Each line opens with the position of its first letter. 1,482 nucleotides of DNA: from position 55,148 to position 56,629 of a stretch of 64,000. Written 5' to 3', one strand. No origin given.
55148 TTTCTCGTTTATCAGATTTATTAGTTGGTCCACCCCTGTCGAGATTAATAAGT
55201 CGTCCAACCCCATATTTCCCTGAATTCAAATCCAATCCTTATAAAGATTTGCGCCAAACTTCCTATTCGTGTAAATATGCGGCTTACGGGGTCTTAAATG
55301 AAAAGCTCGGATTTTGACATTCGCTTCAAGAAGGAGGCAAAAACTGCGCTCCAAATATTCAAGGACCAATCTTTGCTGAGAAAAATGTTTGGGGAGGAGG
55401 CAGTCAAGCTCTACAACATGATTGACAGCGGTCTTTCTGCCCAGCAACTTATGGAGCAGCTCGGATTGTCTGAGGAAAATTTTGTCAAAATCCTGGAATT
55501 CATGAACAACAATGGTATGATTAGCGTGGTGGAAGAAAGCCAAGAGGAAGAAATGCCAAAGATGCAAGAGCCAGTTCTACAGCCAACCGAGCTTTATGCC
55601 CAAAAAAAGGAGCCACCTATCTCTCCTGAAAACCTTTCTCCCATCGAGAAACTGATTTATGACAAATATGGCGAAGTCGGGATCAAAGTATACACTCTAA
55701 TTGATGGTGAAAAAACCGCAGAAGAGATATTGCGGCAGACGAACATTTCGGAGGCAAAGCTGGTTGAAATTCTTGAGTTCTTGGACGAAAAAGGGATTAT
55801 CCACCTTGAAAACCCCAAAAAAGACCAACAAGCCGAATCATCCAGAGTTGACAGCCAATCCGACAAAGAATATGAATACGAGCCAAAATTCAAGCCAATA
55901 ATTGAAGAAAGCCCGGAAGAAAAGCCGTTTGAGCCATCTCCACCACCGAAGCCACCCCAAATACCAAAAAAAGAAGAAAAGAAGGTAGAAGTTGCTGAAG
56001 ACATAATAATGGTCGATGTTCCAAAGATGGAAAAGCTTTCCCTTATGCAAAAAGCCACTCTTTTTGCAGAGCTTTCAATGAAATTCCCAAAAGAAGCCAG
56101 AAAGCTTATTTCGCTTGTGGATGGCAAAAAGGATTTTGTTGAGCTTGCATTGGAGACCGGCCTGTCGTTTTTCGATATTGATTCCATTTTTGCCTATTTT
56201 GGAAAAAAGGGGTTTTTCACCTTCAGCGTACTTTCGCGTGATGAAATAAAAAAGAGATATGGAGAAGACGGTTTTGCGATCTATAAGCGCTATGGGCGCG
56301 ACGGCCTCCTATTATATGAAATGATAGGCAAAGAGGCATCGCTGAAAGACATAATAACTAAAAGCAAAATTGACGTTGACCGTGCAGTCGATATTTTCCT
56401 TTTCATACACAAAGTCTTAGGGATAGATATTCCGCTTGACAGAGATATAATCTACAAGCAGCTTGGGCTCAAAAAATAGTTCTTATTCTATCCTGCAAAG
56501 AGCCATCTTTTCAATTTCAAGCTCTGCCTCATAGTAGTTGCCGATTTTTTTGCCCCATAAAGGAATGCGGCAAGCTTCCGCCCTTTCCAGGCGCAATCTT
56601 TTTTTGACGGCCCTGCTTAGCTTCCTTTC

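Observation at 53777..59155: Candidate uncharacterised module: wH-coiled-coil protein, four-repeat wH protein and an FtsK/HerA-like ATPase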

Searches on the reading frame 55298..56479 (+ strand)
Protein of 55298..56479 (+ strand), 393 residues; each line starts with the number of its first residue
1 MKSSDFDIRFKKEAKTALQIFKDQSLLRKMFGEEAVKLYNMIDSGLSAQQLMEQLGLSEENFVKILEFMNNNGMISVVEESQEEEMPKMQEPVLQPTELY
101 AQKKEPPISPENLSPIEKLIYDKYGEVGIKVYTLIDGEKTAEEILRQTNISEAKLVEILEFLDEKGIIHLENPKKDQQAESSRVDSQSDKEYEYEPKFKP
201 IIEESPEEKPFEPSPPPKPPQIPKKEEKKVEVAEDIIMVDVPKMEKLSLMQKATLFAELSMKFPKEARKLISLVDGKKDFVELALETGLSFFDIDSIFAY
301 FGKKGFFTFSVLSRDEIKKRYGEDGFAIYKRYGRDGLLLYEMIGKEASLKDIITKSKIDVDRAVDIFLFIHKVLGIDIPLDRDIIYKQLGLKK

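Call 3: search_protein_families(library=pfam, proteins=[window:55298-56479:+], max_evalue=1)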
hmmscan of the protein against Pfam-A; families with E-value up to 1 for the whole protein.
window:55298-56479:+ (393 aa): 20 families
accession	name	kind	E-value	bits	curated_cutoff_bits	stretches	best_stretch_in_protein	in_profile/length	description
PF01978.25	TrmB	-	1.2e-06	28.7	25.6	1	134-171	18-55/68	Sugar-specific transcriptional regulator TrmB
PF24409.1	wHTH-PRTase_assc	-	0.00018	21.9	27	0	271-308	4-42/83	wHTH-PRTase associated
PF02002.24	TFIIE_alpha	-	0.00026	21.2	22.9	2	118-201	5-81/105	TFIIE alpha subunit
PF14947.12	HTH_45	-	0.00033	21.1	25.5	1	44-79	18-50/77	Winged helix-turn-helix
PF16221.11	HTH_47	-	0.001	19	27.1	1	269-300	38-69/78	winged helix-turn-helix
PF08784.17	RPA_C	-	0.0011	20.2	22.6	1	43-75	67-99/106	Replication protein A C terminal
PF22451.2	NirdL-like_HTH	-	0.002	18.1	27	0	146-168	24-46/47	Siroheme decarboxylase NirDL-like HTH domain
PF09639.16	YjcQ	-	0.0026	18.4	23.3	1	52-82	23-53/95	YjcQ protein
PF01022.26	HTH_5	-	0.0037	17.6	22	1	132-168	9-45/47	Bacterial regulatory protein, arsR family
PF21984.2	DnaD_N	-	0.0039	17.8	27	1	140-178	37-75/101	DnaD N-terminal domain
PF13463.12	HTH_27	-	0.0079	16.9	22.2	1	136-175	16-55/68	Winged helix DNA-binding domain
PF15935.10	RnlA_toxin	-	0.01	16.5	27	0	56-84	9-38/87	RNase LS, bacterial toxin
PF13412.12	HTH_24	-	0.016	15.2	21.9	0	43-74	15-46/48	Winged helix-turn-helix DNA-binding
PF24034.1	DUF7343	-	0.022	15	27.6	1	136-169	16-49/62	Domain of unknown function (DUF7343)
PF08221.17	HTH_9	-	0.033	14.7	23.4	0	25-76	5-58/62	RNA polymerase III subunit RPC82 helix-turn-helix domain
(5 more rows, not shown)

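Call 4: search_protein_families(library=ncbifam, proteins=[window:55298-56479:+], max_evalue=1)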
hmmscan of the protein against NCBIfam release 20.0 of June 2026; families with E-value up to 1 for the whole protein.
window:55298-56479:+ (393 aa): 6 families
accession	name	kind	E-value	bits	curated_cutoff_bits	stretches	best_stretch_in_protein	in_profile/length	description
NF053610.1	Sso10a_fam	subfamily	0.0015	18.5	60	1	42-77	14-49/64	Sso10a family chromatin protein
NF033788.1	HTH_metalloreg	subfamily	0.0066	16.2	55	0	132-169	18-56/77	metalloregulator ArsR/SmtB family transcription factor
TIGR04472.1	reg_rSAM_mob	hypoth_equivalog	0.045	13.8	240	1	43-83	43-83/141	radical SAM mobile pair system MarR family transcriptional regulator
NF003210.0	PRK04172.1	equivalog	0.051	12.4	350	0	137-176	19-58/496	phenylalanine--tRNA ligase subunit alpha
NF041770.1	CFI_box_CTERM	domain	0.087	12.6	40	1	17-41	18-42/69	CFI-box-CTERM domain-containing protein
TIGR01884.1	cas_HTH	subfamily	0.65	9.4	60.2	1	130-173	146-191/202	CRISPR-associated CARF protein Csa3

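Call 5: search_protein_families(library=padloc, proteins=[window:55298-56479:+], max_evalue=1)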
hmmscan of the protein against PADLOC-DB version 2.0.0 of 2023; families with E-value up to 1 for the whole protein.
window:55298-56479:+ (393 aa): 6 families
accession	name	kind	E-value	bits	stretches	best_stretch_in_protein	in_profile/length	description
PDLC01044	Csa3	-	0.00012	20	1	120-170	130-180/194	Type I-A associated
PDLC01848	CARF3--CARF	-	0.0011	16.6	1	3-79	108-183/197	-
PDLC01879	CARF3--CARF_TM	-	0.003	15.2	1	39-79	162-203/222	-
PDLC02933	PRTase_III-A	-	0.034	11.7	0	125-169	283-327/368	-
PDLC01434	CasR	-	0.13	10.1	1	130-174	132-176/191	"CAS-I,CAS-II,CAS-III,CAS-IV,CAS-V,CAS-VI; associated_signaling"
PDLC01268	CasR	-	0.15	10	1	133-173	132-169/179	"CAS-I,CAS-II,CAS-III,CAS-IV,CAS-V,CAS-VI; associated_signaling"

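Call 6: search_protein_families(library=phrogs, proteins=[window:55298-56479:+], max_evalue=0.1)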
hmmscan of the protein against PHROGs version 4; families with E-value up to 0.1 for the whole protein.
window:55298-56479:+ (393 aa): 8 families
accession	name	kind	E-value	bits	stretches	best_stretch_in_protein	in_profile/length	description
phrog_11046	-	transcription regulation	1.5e-05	25.8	0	39-81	17-59/94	transcriptional regulator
phrog_3675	-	unknown function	0.00041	21.2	0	52-85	33-66/110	-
phrog_186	-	DNA, RNA and nucleotide metabolism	0.00049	20.9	0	140-229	64-143/308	DnaD-like helicase loader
phrog_11961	-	unknown function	0.0095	16.6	0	37-82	46-91/150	-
phrog_36563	-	unknown function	0.025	15.2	0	143-176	203-236/254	-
phrog_270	-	DNA, RNA and nucleotide metabolism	0.034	14.5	1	91-226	23-147/383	replication initiation protein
phrog_2113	-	unknown function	0.041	14.8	0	139-169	28-58/113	-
phrog_351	-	transcription regulation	0.095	12.2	0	136-177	600-641/928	RNA polymerase sigma factor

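Call 8: find_homologous_proteins(query=window:55298-56479:+, max_evalue=0.001)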
Query window:55298-56479:+ (393 aa): 210 proteins with E <= 0.001 among 5516 candidates; the best 120 are listed.
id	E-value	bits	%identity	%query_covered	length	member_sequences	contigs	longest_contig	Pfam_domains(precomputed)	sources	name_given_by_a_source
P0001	3.8e-246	834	100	100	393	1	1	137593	PF01978.26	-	-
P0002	2.6e-171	588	70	100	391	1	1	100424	PF01978.26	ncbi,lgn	ncbi:MAG: hypothetical protein QXN37_00465 [Candidatus Anstonellaceae archaeon]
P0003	5.6e-168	577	67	100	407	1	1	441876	PF01978.26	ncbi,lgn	ncbi:MAG: hypothetical protein QXT25_01765 [Candidatus Anstonellaceae archaeon]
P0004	2.3e-152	526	62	100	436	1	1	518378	-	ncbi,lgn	-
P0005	1.5e-149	516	60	100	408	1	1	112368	-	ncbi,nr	ncbi:MAG: hypothetical protein N3F07_01660 [Candidatus Micrarchaeota archaeon]|nr:hypothetical prote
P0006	4.2e-148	512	60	99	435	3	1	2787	-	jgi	-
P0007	9.2e-147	507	60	100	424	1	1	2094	-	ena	-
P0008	1.0e-146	507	58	100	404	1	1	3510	-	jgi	-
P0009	2.0e-145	503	57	100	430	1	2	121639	PF16221.12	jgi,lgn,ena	-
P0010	6.1e-145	501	55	100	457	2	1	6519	-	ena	-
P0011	8.7e-144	497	60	98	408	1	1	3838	-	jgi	jgi:DNA-directed RNA polymerase specialized sigma subunit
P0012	9.3e-144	497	58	100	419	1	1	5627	-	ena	-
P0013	4.9e-143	495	59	100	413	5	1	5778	-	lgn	-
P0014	2.0e-142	493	55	100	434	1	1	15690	-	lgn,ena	-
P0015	4.9e-141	488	59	100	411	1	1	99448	PF01978.26,PF01022.27,PF24409.2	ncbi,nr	ncbi:MAG: hypothetical protein N3E51_01955 [Candidatus Micrarchaeota archaeon]|nr:hypothetical prote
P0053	1.9e-132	460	50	100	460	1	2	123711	-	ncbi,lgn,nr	ncbi:MAG: hypothetical protein NTX79_05650 [Candidatus Micrarchaeota archaeon]|nr:hypothetical prote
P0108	2.3e-77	279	37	99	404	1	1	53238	PF01978.26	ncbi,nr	ncbi:Uncharacterised protein [Candidatus Burarchaeum australiense]|nr:Uncharacterised protein [Candi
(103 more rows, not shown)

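Call 11: find_encoding_contigs(protein=P0108, flank=8000, max_places=2)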
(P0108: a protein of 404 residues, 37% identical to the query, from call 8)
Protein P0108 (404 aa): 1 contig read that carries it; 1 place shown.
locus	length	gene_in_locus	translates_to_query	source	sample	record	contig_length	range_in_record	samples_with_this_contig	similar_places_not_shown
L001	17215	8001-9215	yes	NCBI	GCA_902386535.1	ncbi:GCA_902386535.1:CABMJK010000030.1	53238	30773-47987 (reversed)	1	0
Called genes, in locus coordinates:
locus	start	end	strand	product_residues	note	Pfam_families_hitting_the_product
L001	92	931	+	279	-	PF00416:Ribosomal_S13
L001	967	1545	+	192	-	PF22421:SYY_C-terminal (faint), PF01479:S4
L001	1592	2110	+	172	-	PF00411:Ribosomal_S11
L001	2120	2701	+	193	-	PF01193:RNA_pol_L, PF01000:RNA_pol_A_bac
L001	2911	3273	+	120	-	PF17135:Ribosomal_L18 (weak)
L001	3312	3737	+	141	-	PF00572:Ribosomal_L13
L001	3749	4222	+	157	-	PF00380:Ribosomal_S9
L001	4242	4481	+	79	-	PF01194:RNA_pol_N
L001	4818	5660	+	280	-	PF00318:Ribosomal_S2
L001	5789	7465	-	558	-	-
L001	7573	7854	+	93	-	-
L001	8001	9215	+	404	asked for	PF01978:TrmB (faint)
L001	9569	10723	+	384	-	PF13495:Phage_int_SAM_4 (faint), PF00589:Phage_integrase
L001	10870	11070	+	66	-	-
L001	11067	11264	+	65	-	-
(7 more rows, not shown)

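Call 12: find_encoding_contigs(protein=P0053, flank=8000, max_places=2)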
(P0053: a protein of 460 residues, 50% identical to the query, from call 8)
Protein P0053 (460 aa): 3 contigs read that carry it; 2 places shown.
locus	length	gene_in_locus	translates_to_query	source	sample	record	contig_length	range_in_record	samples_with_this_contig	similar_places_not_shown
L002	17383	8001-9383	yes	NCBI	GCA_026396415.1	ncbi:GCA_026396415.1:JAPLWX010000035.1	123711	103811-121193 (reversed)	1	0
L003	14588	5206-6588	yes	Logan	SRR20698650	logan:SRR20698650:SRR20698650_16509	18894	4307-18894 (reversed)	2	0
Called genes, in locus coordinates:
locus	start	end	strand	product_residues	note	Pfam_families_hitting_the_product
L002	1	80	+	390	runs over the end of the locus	PF00579:tRNA-synt_1b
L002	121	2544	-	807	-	-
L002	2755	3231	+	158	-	PF01797:Y1_Tnp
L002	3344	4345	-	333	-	PF01467:CTP_transf_like, PF01931:NTPase_I-T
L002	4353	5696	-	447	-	PF00535:Glycos_transf_2, PF10111:Glyco_tranf_2_2, PF13641:Glyco_tranf_2_3, PF13506:Glyco_transf_21, PF13632:Glyco_trans_2_3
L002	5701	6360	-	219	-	-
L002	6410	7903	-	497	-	-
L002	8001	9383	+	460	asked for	-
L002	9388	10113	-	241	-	PF01551:Peptidase_M23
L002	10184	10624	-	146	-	-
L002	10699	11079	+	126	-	PF01201:Ribosomal_S8e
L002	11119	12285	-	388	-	PF01970:TctA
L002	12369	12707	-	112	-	-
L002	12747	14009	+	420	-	PF01979:Amidohydro_1, PF07969:Amidohydro_3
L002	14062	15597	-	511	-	PF01326:PPDK_N (faint)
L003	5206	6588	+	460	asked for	-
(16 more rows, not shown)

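Call 20: find_related_loci(query=A1, collection=genome_contigs, flank=10000)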
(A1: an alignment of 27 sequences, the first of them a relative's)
Query A1 (393 aa) in genome_contigs; peptide patterns used: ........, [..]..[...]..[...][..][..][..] (x = any residue, [..] = any of these).
210 stretches matched a pattern; 110 encode a relative of the query (tblastn E <= 1e-3); the best 80 are kept; 80 distinct loci.
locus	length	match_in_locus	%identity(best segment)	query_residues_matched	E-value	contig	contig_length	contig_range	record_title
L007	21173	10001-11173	70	1-393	7e-166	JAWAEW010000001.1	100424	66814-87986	MAG: Candidatus Anstonellaceae archaeon isolate QQ_201907_bins_174 QQ_201907_bins_174_scaffold_1, whole genome shotgun s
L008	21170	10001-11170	67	1-393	4e-163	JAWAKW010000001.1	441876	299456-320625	MAG: Candidatus Anstonellaceae archaeon isolate SRBZ-1_202007_bins_105 SRBZ-1_202007_bins_105_scaffold_1, whole genome s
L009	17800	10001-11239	59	1-393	2e-149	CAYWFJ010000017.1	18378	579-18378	MAG TPA_asm: Candidatus Micrarchaeota archaeon isolate SRP263991_co4_496 genome assembly, contig: NODE_4234_length_18378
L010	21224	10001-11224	60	1-393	2e-147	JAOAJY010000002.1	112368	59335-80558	MAG: Candidatus Micrarchaeota archaeon isolate SKW29 NODE_2_length_112368_cov_7.594081, whole genome shotgun sequence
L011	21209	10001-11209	62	1-393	4e-145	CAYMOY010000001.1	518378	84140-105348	MAG TPA_asm: Candidatus Micrarchaeota archaeon isolate binchicken_co66_60 genome assembly, contig: NODE_9_length_518378_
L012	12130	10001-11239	57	1-393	2e-140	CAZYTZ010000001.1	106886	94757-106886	MAG TPA_asm: Candidatus Micrarchaeota archaeon isolate SRP178699_co1_434 genome assembly, contig: NODE_105_length_106886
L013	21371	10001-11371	50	1-393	5e-140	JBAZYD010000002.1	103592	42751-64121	MAG: Candidatus Micrarchaeia archaeon isolate SO_2017_GW1_72 NODE_1324_length_103592_cov_1.307872_OW334_2017, whole geno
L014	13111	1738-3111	50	1-393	2e-139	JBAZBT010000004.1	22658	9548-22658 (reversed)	MAG: Candidatus Micrarchaeia archaeon isolate SO_2017_GW1_119 NODE_9003_length_22658_cov_0.904842_OW334_2017, whole geno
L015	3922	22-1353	54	1-393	2e-140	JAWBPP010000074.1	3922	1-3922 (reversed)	MAG: Candidatus Anstonellaceae archaeon isolate HNT-4_202101_bins_86 HNT-4_202101_bins_86_scaffold_74, whole genome shot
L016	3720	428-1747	53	1-393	6e-141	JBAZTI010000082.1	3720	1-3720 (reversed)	MAG: Candidatus Micrarchaeia archaeon isolate SO_2017_GW1_2 NODE_98023_length_3720_cov_0.936822_OW334_2017, whole genome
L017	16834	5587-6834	57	1-393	9e-136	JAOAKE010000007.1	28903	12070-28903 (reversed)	MAG: Candidatus Micrarchaeota archaeon isolate SKW311 NODE_7_length_28903_cov_4.009922, whole genome shotgun sequence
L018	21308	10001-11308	52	8-393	6e-135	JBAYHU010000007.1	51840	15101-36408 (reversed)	MAG: Candidatus Micrarchaeia archaeon isolate SO_2016_GW1_157 scaffold01281_OW334_2016, whole genome shotgun sequence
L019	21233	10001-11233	59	1-393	1e-134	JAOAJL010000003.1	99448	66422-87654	MAG: Candidatus Micrarchaeota archaeon isolate SKW198 NODE_3_length_99448_cov_4.811184, whole genome shotgun sequence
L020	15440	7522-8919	50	1-393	9e-133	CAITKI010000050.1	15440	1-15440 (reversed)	uncultured Candidatus Micrarchaeota archaeon isolate AM-lipid-02-D9_bin-1051 genome assembly, contig: bin-1051:050/154,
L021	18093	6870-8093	61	1-393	9e-147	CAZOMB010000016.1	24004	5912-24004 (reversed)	MAG TPA_asm: Candidatus Micrarchaeota archaeon isolate binchicken_co334_127 genome assembly, contig: NODE_3497_length_24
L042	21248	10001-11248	32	6-392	1e-70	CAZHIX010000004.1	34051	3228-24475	MAG TPA_asm: Candidatus Micrarchaeota archaeon isolate SRP263991_co1_512 genome assembly, contig: NODE_1482_length_34051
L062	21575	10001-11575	37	7-391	1e-60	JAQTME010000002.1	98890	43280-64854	MAG: Candidatus ainarchaeum sp. isolate STA_33 NODE_436_length_98890_cov_3.865810_Sandtown_A, whole genome shotgun seque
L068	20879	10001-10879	37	98-392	7e-59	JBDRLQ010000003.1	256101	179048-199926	MAG: Candidatus Micrarchaeota archaeon isolate MEGAHIT-group-1.785 k141_10665491, whole genome shotgun sequence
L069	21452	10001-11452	39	4-389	3e-59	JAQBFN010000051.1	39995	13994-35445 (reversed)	MAG: Candidatus Micrarchaeota archaeon isolate MAG_440_bin-23 440_bin-23_ctg-51, whole genome shotgun sequence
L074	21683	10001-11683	36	7-391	7e-58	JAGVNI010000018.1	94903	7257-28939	MAG: archaeon isolate DeMMO3_13 c_000000070467, whole genome shotgun sequence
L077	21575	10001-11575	36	113-391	3e-57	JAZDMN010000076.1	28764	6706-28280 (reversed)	MAG: Candidatus Micrarchaeota archaeon isolate MEGAHIT-group-0.655 k141_949718, whole genome shotgun sequence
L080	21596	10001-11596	37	7-391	1e-56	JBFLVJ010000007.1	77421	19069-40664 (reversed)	MAG: Candidatus Micrarchaeota archaeon isolate MAG003 MAG003_7, whole genome shotgun sequence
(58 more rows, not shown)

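Call 27: predict_structure(alignment_id=A1)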
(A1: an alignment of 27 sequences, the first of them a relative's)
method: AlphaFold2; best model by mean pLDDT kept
length: 393 residues; sequences in the alignment: 27
mean_pLDDT: 78.3   pTM: 0.47
mean pLDDT of the five models: 78.3, 77.8, 77.7, 77.4, 76.1
residues with pLDDT >= 90: 201; 70-90: 91; 50-70: 17; < 50: 84
segments of 3 or more residues with pLDDT < 50: 1-3, 81-105, 174-208, 210-214, 221-233
pLDDT, mean of each block of 10 residues (from residue 1): 65 83 90 93 89 92 94 86 40 38 56 86 91 87 87 91 82 44 32 40 43 47 43 70 95 95 95 95 95 96 95 94 94 95 89 92 93 82 83 64
secondary structure, 60 per line:
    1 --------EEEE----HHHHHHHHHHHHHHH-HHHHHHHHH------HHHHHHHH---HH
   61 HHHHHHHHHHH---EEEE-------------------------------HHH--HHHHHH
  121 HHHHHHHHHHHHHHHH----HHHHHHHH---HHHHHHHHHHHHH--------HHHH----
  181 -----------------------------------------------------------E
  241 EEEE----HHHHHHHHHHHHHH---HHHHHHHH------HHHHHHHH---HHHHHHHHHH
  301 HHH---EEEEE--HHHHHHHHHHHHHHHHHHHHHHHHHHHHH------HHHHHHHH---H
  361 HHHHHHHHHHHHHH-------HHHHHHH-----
elements in order: E9-12 H17-31 H33-41 H48-55 H59-71 E75-78 H115-136 H141-148 H152-164 H173-176 E240-244 H249-262 H266-273 H280-287 H291-303 E307-311 H314-342 H349-356 H360-374 H382-388
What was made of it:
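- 55298..56479 (+): Gene B, 393 aa, with four homologous wH modules: wH1 55319-55537, wH2 55622-55816, wH3 56006-56233, wH4 56234-56476. wH3 and wH4 form one compact unit. Two acidic Pro/Glu/Lys-rich disordered linkers separate the modules. The second linker carries a conserved '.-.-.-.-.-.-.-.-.' motif. AF2 model, call 27.
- Checked: The AF2 model has mean pLDDT 78 and disordered Pro/Glu/Lys linkers (call 27).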

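Call 29: fold_search(model_id=the predicted structure, library=pdb)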
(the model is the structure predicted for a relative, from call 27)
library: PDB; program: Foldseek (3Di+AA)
matches with E <= 10: 120; with E <= 0.001: 0
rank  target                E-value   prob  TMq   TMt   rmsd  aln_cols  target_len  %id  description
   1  2yu3_MODEL_1_A        6.8e-01  0.85  0.15  0.51   6.8        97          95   11  Solution structure of the domain swapped WingedHelix in DNA-directed RNA polymerase III 39 kDa polypeptide (released 2007-10-09)
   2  8fw5_C                6.8e-01  0.33  0.20  0.20  19.1       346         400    8  Chimeric HsGATOR1-SpGtr-SpLam complex (released 2023-07-26)
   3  7t3a_C                8.9e-01  0.21  0.19  0.19  19.4       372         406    7  GATOR1-RAG-RAGULATOR - Inhibitory Complex (released 2022-04-06)
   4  6v8o_I                1.4e+00  0.06  0.12  0.15  22.8       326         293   14  RSC core (released 2020-01-15)
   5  8a5r                  1.5e+00  0.25  0.12  0.21  12.9        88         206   10  Crystal structure of light-activated DNA-binding protein EL222 from Erythrobacter litoralis crystallized and measured in (released 2023-07-05)
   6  7t3b_C                1.5e+00  0.20  0.20  0.19  19.0       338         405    8  GATOR1-RAG-RAGULATOR - GAP Complex (released 2022-04-06)
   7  9o5d_D                1.7e+00  0.18  0.14  0.14  13.8       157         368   13  The KICSTOR-GATOR1-SAMTOR complex (released 2026-01-21)
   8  7bhy_A                1.8e+00  0.82  0.11  0.61   3.7        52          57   21  DNA-binding domain of DeoR in complex with the DNA operator (released 2021-11-10)
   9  2efn                  1.8e+00  0.66  0.10  0.25   7.9        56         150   23  Crystal Structure of Ser 32 to Ala of ST1022 from Sulfolobus tokodaii 7 (released 2008-02-26)
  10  9o5a_H                2.0e+00  0.69  0.15  0.16   5.9        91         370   12  The KICSTOR-GATOR1 complex (released 2026-02-18)
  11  9h4q_T                2.1e+00  0.25  0.16  0.16  12.8       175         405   10  Cryo-EM structure of the SEAC wing - EGOC (released 2025-11-05)
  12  5duk_B                2.3e+00  0.44  0.12  0.53   6.7        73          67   12  N-terminal structure of putative DNA binding transcription factor from Thermoplasmatales archaeon SCGC AB-539-N05 (released 2015-10-07)
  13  8zwn_A                2.4e+00  0.21  0.14  0.23  10.3        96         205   11  Crystal structure of DNA-binding transcriptional activator EvgA from Escherichia coli str. K-12 substr. MG1655 (released 2025-06-18)
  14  8adl_S                2.4e+00  0.21  0.15  0.15  13.7       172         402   10  Cryo-EM structure of the SEA complex (released 2022-11-02)
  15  9v0j_B                2.4e+00  0.12  0.16  0.16  19.3       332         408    8  Cryo-EM structure of GATOR1-KICSTOR complex (released 2025-11-12)
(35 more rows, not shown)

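Call 39: search_solved_structures(query=A1, max_evalue=10, show_alignments=3)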
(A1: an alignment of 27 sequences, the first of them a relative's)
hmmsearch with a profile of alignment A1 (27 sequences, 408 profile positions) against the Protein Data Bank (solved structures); distinct sequences matched with E-value up to 10: 0.
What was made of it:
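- Tried and rejected: A profile of B against PDB sequences found nothing (call 39).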
